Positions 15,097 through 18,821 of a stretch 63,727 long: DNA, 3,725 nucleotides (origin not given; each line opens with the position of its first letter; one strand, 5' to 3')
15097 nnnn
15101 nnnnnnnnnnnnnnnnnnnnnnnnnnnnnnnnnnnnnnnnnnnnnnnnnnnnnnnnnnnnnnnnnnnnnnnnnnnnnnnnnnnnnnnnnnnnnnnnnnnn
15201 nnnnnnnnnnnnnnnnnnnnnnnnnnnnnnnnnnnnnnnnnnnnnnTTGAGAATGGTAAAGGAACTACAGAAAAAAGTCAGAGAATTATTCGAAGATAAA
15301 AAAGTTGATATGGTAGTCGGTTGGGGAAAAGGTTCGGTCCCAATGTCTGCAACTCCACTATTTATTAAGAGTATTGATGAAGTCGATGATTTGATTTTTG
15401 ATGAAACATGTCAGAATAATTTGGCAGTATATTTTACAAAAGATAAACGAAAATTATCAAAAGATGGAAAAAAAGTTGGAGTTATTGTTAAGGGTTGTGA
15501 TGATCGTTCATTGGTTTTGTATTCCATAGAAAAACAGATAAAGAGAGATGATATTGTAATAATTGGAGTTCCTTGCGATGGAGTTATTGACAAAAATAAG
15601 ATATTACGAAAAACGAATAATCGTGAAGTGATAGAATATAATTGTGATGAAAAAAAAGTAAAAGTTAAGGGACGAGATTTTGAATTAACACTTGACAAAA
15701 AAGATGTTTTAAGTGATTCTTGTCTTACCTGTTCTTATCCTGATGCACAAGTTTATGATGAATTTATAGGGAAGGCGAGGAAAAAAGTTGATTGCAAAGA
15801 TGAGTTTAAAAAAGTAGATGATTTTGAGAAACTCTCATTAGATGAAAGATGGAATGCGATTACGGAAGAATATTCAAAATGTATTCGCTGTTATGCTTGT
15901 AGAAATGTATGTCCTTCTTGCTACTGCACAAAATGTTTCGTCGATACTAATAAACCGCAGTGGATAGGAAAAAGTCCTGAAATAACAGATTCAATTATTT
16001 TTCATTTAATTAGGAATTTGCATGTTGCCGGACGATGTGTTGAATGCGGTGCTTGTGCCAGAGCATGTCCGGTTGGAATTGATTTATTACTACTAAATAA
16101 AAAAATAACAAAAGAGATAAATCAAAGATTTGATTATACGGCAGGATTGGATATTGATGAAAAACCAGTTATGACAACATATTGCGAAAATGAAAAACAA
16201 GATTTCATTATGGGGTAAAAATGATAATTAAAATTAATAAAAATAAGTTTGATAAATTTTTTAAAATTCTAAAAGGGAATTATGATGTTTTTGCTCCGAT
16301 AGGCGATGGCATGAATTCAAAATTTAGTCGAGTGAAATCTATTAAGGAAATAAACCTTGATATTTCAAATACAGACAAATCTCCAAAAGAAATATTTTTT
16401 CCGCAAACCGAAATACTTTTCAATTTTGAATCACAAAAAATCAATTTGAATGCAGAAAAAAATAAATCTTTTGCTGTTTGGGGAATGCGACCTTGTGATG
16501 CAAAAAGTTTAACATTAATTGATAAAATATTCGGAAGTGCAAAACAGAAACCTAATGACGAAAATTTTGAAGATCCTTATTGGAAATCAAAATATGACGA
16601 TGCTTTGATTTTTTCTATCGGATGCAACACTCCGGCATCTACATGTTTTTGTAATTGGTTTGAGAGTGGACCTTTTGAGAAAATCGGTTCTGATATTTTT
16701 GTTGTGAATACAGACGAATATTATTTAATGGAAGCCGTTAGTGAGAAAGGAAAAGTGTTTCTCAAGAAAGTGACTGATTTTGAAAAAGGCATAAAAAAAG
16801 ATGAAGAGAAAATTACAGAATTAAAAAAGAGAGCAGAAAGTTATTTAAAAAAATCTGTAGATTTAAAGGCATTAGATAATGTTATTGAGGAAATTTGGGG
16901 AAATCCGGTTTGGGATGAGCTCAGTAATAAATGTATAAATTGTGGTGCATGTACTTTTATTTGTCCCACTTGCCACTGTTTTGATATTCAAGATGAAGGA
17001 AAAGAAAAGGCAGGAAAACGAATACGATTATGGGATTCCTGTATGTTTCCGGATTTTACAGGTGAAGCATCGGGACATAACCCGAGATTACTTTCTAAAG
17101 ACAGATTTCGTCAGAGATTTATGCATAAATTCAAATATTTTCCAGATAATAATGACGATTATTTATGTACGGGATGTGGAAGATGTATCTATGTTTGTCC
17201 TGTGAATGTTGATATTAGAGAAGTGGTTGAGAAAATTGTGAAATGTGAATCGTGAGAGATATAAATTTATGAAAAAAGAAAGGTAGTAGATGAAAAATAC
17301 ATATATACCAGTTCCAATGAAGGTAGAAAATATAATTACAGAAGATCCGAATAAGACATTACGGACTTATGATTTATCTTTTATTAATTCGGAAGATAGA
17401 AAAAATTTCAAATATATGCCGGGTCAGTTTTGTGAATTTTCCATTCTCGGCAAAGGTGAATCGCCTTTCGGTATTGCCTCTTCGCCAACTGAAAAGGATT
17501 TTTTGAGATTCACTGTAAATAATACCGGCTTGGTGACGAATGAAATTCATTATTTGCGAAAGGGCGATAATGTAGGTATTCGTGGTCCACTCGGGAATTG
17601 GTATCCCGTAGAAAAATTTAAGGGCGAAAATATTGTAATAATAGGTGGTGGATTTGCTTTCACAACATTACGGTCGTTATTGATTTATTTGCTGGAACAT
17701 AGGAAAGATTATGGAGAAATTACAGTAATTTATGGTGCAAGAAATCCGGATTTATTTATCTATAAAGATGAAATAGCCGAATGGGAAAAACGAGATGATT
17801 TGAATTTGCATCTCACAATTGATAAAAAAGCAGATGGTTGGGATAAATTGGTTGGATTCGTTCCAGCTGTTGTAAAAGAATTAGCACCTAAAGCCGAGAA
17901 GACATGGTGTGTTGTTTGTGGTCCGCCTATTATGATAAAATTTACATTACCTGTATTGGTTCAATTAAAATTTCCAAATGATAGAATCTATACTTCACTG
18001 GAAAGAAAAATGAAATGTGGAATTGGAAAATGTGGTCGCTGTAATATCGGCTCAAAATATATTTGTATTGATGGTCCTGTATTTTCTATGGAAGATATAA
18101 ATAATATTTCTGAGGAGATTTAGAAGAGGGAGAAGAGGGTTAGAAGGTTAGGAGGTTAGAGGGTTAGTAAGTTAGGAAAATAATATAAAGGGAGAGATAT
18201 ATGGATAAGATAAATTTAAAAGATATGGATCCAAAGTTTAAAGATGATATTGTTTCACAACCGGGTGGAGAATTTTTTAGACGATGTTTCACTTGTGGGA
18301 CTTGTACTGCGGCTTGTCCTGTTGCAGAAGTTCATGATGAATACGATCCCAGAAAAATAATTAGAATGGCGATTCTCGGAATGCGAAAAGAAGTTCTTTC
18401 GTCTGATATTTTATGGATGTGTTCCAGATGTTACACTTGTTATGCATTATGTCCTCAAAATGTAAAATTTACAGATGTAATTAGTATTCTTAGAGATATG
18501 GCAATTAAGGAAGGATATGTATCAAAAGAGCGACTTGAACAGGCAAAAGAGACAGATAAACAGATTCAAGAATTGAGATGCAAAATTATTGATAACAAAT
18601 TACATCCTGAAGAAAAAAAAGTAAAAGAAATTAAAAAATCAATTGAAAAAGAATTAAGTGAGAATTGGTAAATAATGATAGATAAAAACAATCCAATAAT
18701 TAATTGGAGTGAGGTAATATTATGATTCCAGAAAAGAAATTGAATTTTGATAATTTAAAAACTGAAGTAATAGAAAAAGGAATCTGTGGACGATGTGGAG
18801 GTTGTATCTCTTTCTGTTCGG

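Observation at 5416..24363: HdrB-less Hdr/MvhD/Flox-like supercluster: three double-HdrA units, three MvhD copies, two NAD(P)H entry modules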

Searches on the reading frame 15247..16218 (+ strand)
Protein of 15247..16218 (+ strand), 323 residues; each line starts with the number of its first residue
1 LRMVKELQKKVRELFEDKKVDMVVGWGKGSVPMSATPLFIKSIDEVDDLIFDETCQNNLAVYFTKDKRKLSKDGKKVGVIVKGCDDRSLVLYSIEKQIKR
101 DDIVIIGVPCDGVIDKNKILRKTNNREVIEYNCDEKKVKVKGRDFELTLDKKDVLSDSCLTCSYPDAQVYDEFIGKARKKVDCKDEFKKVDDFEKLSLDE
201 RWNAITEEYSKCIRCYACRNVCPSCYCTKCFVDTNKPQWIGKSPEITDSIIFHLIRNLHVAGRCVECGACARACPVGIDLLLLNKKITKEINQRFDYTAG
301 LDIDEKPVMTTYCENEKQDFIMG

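Call 4: search_protein_families(library=pfam, proteins=[window:15247-16218:+])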
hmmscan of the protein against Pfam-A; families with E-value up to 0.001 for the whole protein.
window:15247-16218:+ (323 aa): 6 families
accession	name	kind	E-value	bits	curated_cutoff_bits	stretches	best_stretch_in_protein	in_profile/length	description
PF13187.11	Fer4_9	-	4.5e-07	30.2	27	0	227-277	8-50/52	4Fe-4S dicluster domain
PF00037.32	Fer4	-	1.6e-06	28.2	21.1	1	262-277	6-21/24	4Fe-4S binding domain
PF13183.11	Fer4_8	-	2.4e-06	28.4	27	1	209-278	2-68/68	4Fe-4S dicluster domain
PF12797.12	Fer4_2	-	4e-06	26.9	24.5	2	208-224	6-22/22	4Fe-4S binding domain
PF13237.11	Fer4_10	-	1.5e-05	25.2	25.5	0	261-284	6-22/53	4Fe-4S dicluster domain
PF13534.11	Fer4_17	-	0.00018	22.4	22.2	1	211-279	1-61/61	4Fe-4S dicluster domain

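Call 7: search_protein_families(library=ncbifam, proteins=[window:15247-16218:+], max_evalue=0.00001)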
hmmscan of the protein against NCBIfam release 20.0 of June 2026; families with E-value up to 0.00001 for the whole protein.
window:15247-16218:+ (323 aa): 3 families
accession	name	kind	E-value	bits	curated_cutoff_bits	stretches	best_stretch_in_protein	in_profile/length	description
NF045670.1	quin_L_LdhH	equivalog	9.6e-07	27.4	800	1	207-306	301-394/706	L-lactate dehydrogenase (quinone) large subunit LdhH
TIGR00273.1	TIGR00273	equivalog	3.8e-06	26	444.8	1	170-292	253-373/432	LutB/LldF family L-lactate oxidation iron-sulfur protein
NF040763.1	FeFe_hydrog_A6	exception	9.5e-06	24.2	765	0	143-278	84-204/571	NADH-dependent [FeFe] hydrogenase, group A6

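Call 29: search_solved_structures(query=window:15247-16218:+, max_evalue=1)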
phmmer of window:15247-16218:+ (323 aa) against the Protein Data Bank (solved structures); distinct sequences matched with E-value up to 1: 38.
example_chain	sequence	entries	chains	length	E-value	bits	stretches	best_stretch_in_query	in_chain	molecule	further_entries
7bkb_E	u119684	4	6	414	8.4e-28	100.5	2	182-304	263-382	Formate dehydrogenase, beta subunit (F420)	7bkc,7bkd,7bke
9t1s_M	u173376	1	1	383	7.9e-23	84.2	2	179-308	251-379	formate dehydrogenase (coenzyme F420)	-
8rvu_E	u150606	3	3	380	8.6e-19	70.9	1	154-307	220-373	Formate dehydrogenase, beta subunit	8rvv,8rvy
7t2r_A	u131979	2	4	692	0.0011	21.3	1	199-278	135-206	NiFe hydrogenase subunit A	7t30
9g03_E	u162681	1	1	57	0.0047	19.2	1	263-278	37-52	Ferredoxin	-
1clf_A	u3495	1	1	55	0.0068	18.6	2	261-278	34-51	FERREDOXIN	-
9lay_B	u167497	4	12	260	0.0092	18.2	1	261-288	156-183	4Fe-4S ferredoxin iron-sulfur binding domain protein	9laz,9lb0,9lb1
2kn0_A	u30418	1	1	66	0.044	16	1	203-241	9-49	Fn14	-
9nez_B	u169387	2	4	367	0.14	14.3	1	204-229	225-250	Sulfhydrogenase 1 subunit beta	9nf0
8jze_c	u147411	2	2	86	0.15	14.3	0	208-303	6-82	Photosystem I PsaC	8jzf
8jw0_c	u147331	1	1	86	0.15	14.2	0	209-303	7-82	Photosystem I PsaC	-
9sfi_U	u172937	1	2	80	0.16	14.2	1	215-281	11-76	4Fe-4S binding protein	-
7wfg_I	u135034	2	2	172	0.24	13.6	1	193-277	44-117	NAD(P)H-quinone oxidoreductase subunit I, chloroplastic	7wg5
9rkm_A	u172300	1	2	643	0.29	13.3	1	252-278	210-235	[FeFe]-hydrogenase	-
8jjr_c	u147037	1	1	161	0.3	13.3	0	207-303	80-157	PsaC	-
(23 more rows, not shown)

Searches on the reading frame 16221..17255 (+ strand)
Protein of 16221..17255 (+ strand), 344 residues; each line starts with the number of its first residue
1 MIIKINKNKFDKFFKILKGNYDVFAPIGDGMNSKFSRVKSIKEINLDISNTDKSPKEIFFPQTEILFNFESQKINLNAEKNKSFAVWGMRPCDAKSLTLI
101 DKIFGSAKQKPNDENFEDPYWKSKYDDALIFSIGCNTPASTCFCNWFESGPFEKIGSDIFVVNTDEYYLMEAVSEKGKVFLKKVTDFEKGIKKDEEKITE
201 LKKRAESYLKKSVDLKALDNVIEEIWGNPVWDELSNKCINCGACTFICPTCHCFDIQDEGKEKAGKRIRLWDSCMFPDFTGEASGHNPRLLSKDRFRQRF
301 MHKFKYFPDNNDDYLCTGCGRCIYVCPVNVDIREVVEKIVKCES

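Call 4: search_protein_families(library=pfam, proteins=[window:16221-17255:+])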
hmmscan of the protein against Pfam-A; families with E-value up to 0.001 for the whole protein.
window:16221-17255:+ (344 aa): 13 families
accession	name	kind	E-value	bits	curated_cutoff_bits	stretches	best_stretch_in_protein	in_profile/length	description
PF17179.9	Fer4_22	-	1e-34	119.6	27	1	237-329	1-94/95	4Fe-4S dicluster domain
PF00037.32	Fer4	-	3.4e-09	36.6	21.1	1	314-330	6-22/24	4Fe-4S binding domain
PF12797.12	Fer4_2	-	9.4e-09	35.1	24.5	1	235-250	7-22/22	4Fe-4S binding domain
PF13183.11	Fer4_8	-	2.3e-08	34.9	27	1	236-330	3-68/68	4Fe-4S dicluster domain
PF12838.12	Fer4_7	-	3.2e-07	31.2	27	1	237-330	1-52/52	4Fe-4S dicluster domain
PF12837.12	Fer4_6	-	4.4e-07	30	25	1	312-330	5-23/24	4Fe-4S binding domain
PF13746.11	Fer4_18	-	8.1e-07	29.7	27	1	309-336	54-81/114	4Fe-4S dicluster domain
PF13187.11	Fer4_9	-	1.9e-06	28.3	27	0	237-252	1-16/52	4Fe-4S dicluster domain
PF13237.11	Fer4_10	-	3.1e-06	27.4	25.5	0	311-333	4-29/53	4Fe-4S dicluster domain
PF13534.11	Fer4_17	-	9.1e-06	26.6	22.2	0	310-331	40-61/61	4Fe-4S dicluster domain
PF25160.1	LdpA_Fe-S-bd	-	1.4e-05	25.2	27.6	1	315-329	27-41/49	LdpA Fe-S cluster-binding domain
PF12800.12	Fer4_4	-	5.1e-05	23.7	24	0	315-328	3-16/17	4Fe-4S binding domain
PF14697.11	Fer4_21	-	0.00018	22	35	0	314-329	39-54/59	4Fe-4S dicluster domain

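Call 7: search_protein_families(library=ncbifam, proteins=[window:16221-17255:+], max_evalue=0.00001)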
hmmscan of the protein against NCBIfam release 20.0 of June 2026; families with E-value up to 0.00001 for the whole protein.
window:16221-17255:+ (344 aa): 6 families
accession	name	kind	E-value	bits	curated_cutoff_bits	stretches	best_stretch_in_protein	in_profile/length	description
NF040829.1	sulfhyd_ShyB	equivalog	7.7e-54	182.9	690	1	3-339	4-329/334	NAD(P)-dependent hydrogenase/sulfhydrogenase 2 subunit beta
NF040833.1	sulfhyd_HydB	equivalog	2.2e-48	164.9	750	1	3-341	4-337/367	NADPH-dependent hydrogenase/sulfhydrogenase 1 subunit beta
TIGR02910.1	sulfite_red_A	equivalog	9.8e-47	159.8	323.15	1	1-339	1-326/334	anaerobic sulfite reductase subunit AsrA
NF045670.1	quin_L_LdhH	equivalog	7.8e-06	24.4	800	0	207-250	278-318/706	L-lactate dehydrogenase (quinone) large subunit LdhH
TIGR00384.1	dhsB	subfamily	9.1e-06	25.3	88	0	305-339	187-221/222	succinate dehydrogenase and fumarate reductase iron-sulfur protein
TIGR02512.1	FeFe_hydrog_A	subfamily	9.5e-06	24.7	405.95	0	311-330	47-66/375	[FeFe] hydrogenase, group A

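Call 31: search_solved_structures(query=window:16221-17255:+, max_evalue=0.001)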
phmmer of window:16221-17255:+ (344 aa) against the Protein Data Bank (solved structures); distinct sequences matched with E-value up to 0.001: 4.
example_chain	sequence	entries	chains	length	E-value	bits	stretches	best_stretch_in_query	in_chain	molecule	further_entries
9nez_B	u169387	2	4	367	1.4e-42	149.3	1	3-334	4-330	Sulfhydrogenase 1 subunit beta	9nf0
9t1s_M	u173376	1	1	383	2.7e-08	36.6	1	164-256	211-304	formate dehydrogenase (coenzyme F420)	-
8rvu_E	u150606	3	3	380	3.9e-07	32.7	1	171-257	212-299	Formate dehydrogenase, beta subunit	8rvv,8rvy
9sfi_U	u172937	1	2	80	0.001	21.5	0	309-332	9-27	4Fe-4S binding protein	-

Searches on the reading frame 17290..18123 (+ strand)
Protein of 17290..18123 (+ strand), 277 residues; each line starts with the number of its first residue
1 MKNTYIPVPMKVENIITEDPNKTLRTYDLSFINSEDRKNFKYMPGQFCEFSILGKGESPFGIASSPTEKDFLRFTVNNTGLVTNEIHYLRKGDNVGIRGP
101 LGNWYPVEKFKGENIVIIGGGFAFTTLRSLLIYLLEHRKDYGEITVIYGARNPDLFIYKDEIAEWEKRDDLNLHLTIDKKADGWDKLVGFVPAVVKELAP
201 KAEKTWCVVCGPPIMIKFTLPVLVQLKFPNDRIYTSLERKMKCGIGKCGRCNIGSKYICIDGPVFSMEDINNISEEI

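Call 5: search_protein_families(library=pfam, proteins=[window:17290-18123:+])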
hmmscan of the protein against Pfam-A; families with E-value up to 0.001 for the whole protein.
window:17290-18123:+ (277 aa): 3 families
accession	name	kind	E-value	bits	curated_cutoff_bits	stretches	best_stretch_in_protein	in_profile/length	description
PF00175.26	NAD_binding_1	-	7.8e-16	59.1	22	1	118-219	2-107/109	Oxidoreductase NAD-binding domain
PF10418.14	DHODB_Fe-S_bind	-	3e-10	40.1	23.9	1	238-270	1-40/41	Iron-sulfur cluster binding domain of dihydroorotate dehydrogenase B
PF00970.30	FAD_binding_6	-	0.00022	21.9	21.1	1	29-105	17-99/99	Oxidoreductase FAD-binding domain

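Call 7: search_protein_families(library=ncbifam, proteins=[window:17290-18123:+], max_evalue=0.00001)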
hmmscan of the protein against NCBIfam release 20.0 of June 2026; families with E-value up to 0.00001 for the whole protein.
window:17290-18123:+ (277 aa): 21 families
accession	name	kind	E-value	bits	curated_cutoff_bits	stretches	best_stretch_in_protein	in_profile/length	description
NF006220.0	PRK08345.1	subfamily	1.4e-67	228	395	1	19-271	20-288/294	cytochrome-c3 hydrogenase subunit gamma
TIGR02911.1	sulfite_red_B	equivalog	1.1e-55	188.5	288.6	1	38-267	27-253/261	anaerobic sulfite reductase subunit AsrB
NF040835.1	sulfhyd_HydG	equivalog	1.4e-51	175.5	650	1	28-271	36-285/292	NADPH-dependent hydrogenase/sulfhydrogenase 1 subunit gamma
NF040830.1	sulfhyd_ShyC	equivalog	3.4e-51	174.1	600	1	25-269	22-280/288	NAD(P)-dependent hydrogenase/sulfhydrogenase 2 subunit gamma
NF000796.0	PRK00054.1-1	equivalog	1.7e-40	138.9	224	1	10-272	6-237/254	dihydroorotate dehydrogenase electron transfer subunit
NF004862.0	PRK06222.1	subfamily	8.1e-25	87.9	220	1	41-270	27-248/281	sulfide/dihydroorotate dehydrogenase-like FAD/NAD-binding protein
NF009414.0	PRK12778.1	equivalog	3.4e-23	81.8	1103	1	43-271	29-249/752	bifunctional dihydroorotate dehydrogenase B NAD binding subunit/NADPH-dependent glutamate synthase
NF000798.0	PRK00054.1-3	equivalog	1.8e-21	76.9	219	1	38-270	27-242/244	dihydroorotate dehydrogenase electron transfer subunit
NF000799.0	PRK00054.1-4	equivalog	8.1e-20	71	314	1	44-270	35-256/258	dihydroorotate dehydrogenase electron transfer subunit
NF005963.0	PRK08051.1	equivalog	2.7e-15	56.3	230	1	37-234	26-226/233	NAD(P)H-flavin reductase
NF000797.0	PRK00054.1-2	equivalog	5.8e-15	55.3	270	1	82-267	85-262/267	dihydroorotate dehydrogenase electron transfer subunit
NF058606.1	GlBtMonoRdsGbcB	equivalog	1.2e-14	54.1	500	1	34-226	35-235/362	glycine betaine monooxygenase reductase subunit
TIGR01941.1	nqrF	equivalog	4.4e-14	52.2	295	1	78-232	238-397/405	NADH:ubiquinone reductase (Na(+)-transporting) subunit F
NF007964.0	PRK10684.1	equivalog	5.1e-13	48.7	383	1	2-235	4-234/333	NADH oxidoreductase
NF045803.1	MethMoxFADbindMmoC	equivalog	6e-13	48.3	500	1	34-235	132-337/343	aromatic/alkene monooxygenase hydroxylase FAD-binding subunit MmoC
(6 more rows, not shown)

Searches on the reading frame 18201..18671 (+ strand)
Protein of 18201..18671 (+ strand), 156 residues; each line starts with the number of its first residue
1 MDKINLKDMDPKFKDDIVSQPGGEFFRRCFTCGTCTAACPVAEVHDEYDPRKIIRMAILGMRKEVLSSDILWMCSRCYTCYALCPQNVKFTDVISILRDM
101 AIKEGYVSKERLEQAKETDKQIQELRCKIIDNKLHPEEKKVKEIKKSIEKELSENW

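Call 5: search_protein_families(library=pfam, proteins=[window:18201-18671:+])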
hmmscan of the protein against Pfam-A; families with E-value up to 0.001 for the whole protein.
window:18201-18671:+ (156 aa): 11 families
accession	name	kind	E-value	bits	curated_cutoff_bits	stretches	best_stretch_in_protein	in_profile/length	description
PF13183.11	Fer4_8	-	9e-12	45.8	27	1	27-88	3-68/68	4Fe-4S dicluster domain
PF13187.11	Fer4_9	-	4.9e-10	39.7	27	1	28-87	1-50/52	4Fe-4S dicluster domain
PF13534.11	Fer4_17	-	1.4e-08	35.6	22.2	1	28-88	1-60/61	4Fe-4S dicluster domain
PF13237.11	Fer4_10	-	3.7e-07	30.4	25.5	1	27-85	7-53/53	4Fe-4S dicluster domain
PF25160.1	LdpA_Fe-S-bd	-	6e-05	23.2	27.6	0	24-45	23-44/49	LdpA Fe-S cluster-binding domain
PF12838.12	Fer4_7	-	7.4e-05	23.6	27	1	28-88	1-52/52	4Fe-4S dicluster domain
PF00037.32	Fer4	-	0.00031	20.9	21.1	0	28-41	7-20/24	4Fe-4S binding domain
PF13484.11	Fer4_16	-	0.00036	21.7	30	1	28-87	1-66/66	4Fe-4S double cluster binding domain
PF12797.12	Fer4_2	-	0.00071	19.8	24.5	0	28-41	9-22/22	4Fe-4S binding domain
PF12800.12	Fer4_4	-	0.00077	20.1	24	0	28-41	3-16/17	4Fe-4S binding domain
PF14697.11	Fer4_21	-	0.00078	20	35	0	28-42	40-54/59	4Fe-4S dicluster domain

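Call 7: search_protein_families(library=ncbifam, proteins=[window:18201-18671:+], max_evalue=0.00001)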
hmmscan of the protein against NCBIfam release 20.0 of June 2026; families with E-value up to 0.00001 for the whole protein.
window:18201-18671:+ (156 aa): 9 families
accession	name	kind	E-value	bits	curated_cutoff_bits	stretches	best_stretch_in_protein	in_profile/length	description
TIGR03290.1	CoB_CoM_SS_C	equivalog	1.6e-27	96.3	160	1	27-115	2-89/144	CoB--CoM heterodisulfide reductase subunit C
NF041779.1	hetero_SS_HdrC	equivalog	1.3e-21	76.9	350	1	27-152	31-154/198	ferredoxin:CoB-CoM heterodisulfide reductase subunit HdrC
NF038018.1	qmoC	equivalog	3.9e-21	75.9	300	1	12-112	4-101/360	quinone-interacting membrane-bound oxidoreductase complex subunit QmoC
NF041890.1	hdrC_Methbact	equivalog_domain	4.3e-21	75.4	270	1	11-109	14-109/192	ferredoxin:CoB-CoM heterodisulfide reductase subunit HdrC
NF008369.0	PRK11168.1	equivalog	3.1e-12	46.1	278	1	26-105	10-91/401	anaerobic glycerol-3-phosphate dehydrogenase subunit C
NF009226.0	PRK12576.1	equivalog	1.1e-10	41.3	344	1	26-143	153-275/317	succinate dehydrogenase/fumarate reductase iron-sulfur subunit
NF004898.0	PRK06259.1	equivalog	1.4e-09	37.1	385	1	26-144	133-254/488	fumarate reductase (CoM/CoB) subunit TfrB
TIGR03379.1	glycerol3P_GlpC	equivalog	5.7e-09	35.2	279.9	1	25-100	3-80/397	anaerobic glycerol-3-phosphate dehydrogenase subunit GlpC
NF008434.0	PRK11274.1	equivalog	3.3e-08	32.9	333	1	13-103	9-104/409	glycolate oxidase subunit GlcF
